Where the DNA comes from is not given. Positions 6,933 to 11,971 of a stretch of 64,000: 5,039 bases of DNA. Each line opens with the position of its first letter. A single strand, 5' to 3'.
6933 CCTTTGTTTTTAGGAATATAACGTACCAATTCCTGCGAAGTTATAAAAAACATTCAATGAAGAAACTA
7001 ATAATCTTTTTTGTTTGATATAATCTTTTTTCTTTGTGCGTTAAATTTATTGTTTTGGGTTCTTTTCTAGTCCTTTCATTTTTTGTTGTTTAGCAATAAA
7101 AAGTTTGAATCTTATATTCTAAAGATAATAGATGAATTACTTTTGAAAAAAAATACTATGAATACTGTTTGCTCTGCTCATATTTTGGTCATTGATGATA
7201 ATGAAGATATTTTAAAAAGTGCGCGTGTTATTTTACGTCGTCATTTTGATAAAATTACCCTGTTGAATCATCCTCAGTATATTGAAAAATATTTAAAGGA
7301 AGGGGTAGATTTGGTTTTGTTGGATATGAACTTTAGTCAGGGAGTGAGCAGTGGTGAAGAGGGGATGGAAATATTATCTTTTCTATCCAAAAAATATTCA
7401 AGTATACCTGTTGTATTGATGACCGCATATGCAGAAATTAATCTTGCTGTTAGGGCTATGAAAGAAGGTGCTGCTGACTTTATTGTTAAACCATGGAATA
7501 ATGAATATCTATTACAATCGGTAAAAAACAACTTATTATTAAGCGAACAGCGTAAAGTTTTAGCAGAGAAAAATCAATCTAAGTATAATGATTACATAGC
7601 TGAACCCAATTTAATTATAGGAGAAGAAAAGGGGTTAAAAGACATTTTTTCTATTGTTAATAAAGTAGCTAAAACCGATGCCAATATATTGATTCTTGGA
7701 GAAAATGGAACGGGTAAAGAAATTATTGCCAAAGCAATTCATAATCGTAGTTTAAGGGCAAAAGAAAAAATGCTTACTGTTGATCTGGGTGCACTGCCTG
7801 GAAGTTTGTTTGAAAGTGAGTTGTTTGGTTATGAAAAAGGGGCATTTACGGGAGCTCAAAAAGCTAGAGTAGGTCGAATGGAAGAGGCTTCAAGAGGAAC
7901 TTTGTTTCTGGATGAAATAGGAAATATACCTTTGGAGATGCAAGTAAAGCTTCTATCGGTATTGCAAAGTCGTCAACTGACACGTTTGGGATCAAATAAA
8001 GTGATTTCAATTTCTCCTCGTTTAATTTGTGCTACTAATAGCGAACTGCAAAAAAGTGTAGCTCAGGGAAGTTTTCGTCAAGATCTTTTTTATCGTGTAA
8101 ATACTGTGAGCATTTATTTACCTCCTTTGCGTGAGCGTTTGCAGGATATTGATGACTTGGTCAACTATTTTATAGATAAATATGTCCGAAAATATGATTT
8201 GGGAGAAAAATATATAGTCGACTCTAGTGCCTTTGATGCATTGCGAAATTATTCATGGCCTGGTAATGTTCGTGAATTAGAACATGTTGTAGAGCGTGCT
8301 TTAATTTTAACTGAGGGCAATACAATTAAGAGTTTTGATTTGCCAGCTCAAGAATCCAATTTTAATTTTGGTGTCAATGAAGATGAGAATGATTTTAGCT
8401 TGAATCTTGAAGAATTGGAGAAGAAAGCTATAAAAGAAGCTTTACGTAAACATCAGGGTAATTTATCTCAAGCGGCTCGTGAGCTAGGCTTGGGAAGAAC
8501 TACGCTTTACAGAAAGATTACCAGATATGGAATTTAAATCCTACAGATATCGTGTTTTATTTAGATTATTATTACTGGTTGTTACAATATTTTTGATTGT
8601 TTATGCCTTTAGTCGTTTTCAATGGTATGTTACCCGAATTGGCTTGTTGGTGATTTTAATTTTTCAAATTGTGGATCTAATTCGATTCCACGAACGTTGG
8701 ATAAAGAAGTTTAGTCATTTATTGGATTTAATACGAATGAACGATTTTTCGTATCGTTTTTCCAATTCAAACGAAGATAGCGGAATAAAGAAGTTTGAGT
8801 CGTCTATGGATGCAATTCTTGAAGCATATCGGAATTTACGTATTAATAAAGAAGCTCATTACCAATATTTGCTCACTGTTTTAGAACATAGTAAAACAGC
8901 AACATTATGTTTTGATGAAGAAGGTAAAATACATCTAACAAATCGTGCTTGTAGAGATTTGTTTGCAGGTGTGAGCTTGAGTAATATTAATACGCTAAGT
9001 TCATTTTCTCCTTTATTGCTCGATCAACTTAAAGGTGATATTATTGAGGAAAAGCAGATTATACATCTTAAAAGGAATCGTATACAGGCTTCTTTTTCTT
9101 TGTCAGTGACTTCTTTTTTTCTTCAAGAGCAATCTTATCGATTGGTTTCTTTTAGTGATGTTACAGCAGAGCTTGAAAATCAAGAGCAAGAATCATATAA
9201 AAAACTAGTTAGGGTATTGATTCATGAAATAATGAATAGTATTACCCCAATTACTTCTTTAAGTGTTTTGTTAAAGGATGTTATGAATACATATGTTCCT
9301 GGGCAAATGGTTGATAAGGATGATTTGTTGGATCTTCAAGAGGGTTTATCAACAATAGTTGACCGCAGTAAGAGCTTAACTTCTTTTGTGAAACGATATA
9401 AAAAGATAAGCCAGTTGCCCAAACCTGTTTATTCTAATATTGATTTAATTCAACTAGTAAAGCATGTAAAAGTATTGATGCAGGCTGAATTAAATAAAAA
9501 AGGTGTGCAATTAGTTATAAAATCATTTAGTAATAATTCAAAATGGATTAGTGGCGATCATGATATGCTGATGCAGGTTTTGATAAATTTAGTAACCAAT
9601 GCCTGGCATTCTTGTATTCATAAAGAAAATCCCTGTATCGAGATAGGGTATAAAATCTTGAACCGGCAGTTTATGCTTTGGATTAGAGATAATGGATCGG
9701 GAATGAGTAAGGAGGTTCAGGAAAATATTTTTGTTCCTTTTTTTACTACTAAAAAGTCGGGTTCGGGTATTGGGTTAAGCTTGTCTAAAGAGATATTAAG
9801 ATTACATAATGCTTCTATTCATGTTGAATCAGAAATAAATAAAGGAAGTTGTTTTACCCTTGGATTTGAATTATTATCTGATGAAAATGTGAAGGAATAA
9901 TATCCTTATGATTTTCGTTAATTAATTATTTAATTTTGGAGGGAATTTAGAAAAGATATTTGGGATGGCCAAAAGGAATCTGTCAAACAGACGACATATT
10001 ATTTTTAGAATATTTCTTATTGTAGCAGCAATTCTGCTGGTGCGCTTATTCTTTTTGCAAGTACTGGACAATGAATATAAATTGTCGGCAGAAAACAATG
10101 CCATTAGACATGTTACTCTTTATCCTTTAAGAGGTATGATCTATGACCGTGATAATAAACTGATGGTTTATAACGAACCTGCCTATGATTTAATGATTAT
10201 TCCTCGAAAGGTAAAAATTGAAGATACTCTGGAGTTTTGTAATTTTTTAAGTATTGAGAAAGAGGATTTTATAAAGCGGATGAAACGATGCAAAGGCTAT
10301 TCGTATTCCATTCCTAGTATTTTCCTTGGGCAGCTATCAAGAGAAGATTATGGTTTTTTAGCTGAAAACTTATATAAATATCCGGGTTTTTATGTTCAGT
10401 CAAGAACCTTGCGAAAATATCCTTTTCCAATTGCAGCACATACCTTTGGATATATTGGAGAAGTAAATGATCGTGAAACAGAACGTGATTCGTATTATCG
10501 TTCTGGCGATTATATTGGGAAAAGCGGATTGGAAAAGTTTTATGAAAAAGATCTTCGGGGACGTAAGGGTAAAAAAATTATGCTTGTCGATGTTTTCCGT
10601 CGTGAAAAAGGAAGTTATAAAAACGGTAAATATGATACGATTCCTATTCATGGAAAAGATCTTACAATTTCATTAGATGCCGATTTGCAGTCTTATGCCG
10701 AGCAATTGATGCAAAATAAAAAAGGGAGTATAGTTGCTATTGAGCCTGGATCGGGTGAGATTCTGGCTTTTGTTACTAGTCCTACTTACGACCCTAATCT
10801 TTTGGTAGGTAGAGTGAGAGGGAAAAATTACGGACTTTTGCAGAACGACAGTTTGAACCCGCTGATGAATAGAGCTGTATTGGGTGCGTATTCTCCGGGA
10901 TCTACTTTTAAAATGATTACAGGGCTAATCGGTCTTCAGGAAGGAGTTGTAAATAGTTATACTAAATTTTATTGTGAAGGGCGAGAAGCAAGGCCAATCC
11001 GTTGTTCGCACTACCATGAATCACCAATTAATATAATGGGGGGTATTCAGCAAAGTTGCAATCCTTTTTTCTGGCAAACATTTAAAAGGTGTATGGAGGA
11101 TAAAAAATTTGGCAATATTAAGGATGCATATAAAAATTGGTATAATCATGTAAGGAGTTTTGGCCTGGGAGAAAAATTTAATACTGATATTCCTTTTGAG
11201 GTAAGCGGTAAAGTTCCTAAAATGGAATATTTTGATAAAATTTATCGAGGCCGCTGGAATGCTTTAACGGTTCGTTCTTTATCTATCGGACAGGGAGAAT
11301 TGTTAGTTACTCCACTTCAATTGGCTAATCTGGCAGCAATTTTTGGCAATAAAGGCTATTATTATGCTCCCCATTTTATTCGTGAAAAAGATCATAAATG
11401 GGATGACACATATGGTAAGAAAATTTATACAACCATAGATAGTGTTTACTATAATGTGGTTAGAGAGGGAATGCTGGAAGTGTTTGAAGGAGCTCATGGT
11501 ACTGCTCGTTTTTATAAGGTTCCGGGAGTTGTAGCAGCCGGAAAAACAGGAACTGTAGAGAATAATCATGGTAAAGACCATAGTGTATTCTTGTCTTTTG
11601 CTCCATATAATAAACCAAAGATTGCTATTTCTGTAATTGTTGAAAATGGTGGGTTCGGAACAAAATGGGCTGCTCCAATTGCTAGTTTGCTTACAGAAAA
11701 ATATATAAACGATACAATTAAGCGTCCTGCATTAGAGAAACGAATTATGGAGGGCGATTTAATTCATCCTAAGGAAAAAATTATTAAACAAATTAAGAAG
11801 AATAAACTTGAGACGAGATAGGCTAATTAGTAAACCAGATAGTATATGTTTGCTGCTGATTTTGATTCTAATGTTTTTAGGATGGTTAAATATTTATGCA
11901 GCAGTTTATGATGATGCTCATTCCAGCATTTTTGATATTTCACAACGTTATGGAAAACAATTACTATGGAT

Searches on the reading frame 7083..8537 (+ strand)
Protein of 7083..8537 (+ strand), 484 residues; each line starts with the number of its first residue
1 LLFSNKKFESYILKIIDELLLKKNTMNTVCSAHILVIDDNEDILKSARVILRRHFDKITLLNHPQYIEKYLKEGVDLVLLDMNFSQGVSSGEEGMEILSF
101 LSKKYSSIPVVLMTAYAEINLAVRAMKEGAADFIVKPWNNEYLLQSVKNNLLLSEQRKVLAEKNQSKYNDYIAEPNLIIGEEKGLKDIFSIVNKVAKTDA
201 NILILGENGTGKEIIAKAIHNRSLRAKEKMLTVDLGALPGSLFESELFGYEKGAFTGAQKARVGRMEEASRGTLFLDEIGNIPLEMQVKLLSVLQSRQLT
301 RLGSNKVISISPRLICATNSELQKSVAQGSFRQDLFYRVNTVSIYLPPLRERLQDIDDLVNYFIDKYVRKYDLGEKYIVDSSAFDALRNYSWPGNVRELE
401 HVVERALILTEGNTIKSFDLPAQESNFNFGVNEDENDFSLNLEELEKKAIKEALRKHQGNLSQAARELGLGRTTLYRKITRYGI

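Call 53: search_protein_families(library=pfam, proteins=[window:7083-8537:+], max_evalue=0.00001)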
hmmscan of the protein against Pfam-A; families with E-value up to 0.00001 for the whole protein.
window:7083-8537:+ (484 aa): 6 families
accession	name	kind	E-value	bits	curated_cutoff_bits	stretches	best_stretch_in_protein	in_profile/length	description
PF00158.32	Sigma54_activat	-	3.3e-65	219.3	20.2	1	178-344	1-167/168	Sigma-54 interaction domain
PF25601.1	AAA_lid_14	-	1.2e-21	76.8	27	1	350-423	1-73/87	AAA+ ATPase lid domain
PF00072.30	Response_reg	-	2.9e-18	66.5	30.2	1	34-147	1-110/111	Response regulator receiver domain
PF14532.12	Sigma54_activ_2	-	2.7e-17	63.7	25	1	180-349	2-138/138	Sigma-54 interaction domain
PF02954.25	HTH_8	-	1.9e-16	59.9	22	1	442-482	2-42/42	Bacterial regulatory protein, Fis family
PF18024.7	HTH_50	-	3.9e-07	30.1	27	1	442-484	8-49/50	Helix-turn-helix domain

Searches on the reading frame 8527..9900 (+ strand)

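Call 53: search_protein_families(library=pfam, proteins=[window:8527-9900:+], max_evalue=0.00001)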
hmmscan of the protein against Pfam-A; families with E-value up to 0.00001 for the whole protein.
window:8527-9900:+ (457 aa): 1 family
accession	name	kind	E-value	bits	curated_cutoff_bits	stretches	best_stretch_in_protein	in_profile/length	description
PF02518.31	HATPase_c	-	9.7e-20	71.5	26.4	1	343-448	1-108/111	Histidine kinase-, DNA gyrase B-, and HSP90-like ATPase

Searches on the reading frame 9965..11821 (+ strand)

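Call 53: search_protein_families(library=pfam, proteins=[window:9965-11821:+], max_evalue=0.00001)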
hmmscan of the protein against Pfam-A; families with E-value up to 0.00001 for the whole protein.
window:9965-11821:+ (618 aa): 2 families
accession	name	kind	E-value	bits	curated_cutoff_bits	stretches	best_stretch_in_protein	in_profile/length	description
PF00905.27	Transpeptidase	-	5.7e-52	177.2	22.1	1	254-574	1-295/299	Penicillin binding protein transpeptidase domain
PF03717.20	PBP_dimer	-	6.5e-40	137.9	24.4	1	53-210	3-171/180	Penicillin-binding Protein dimerisation domain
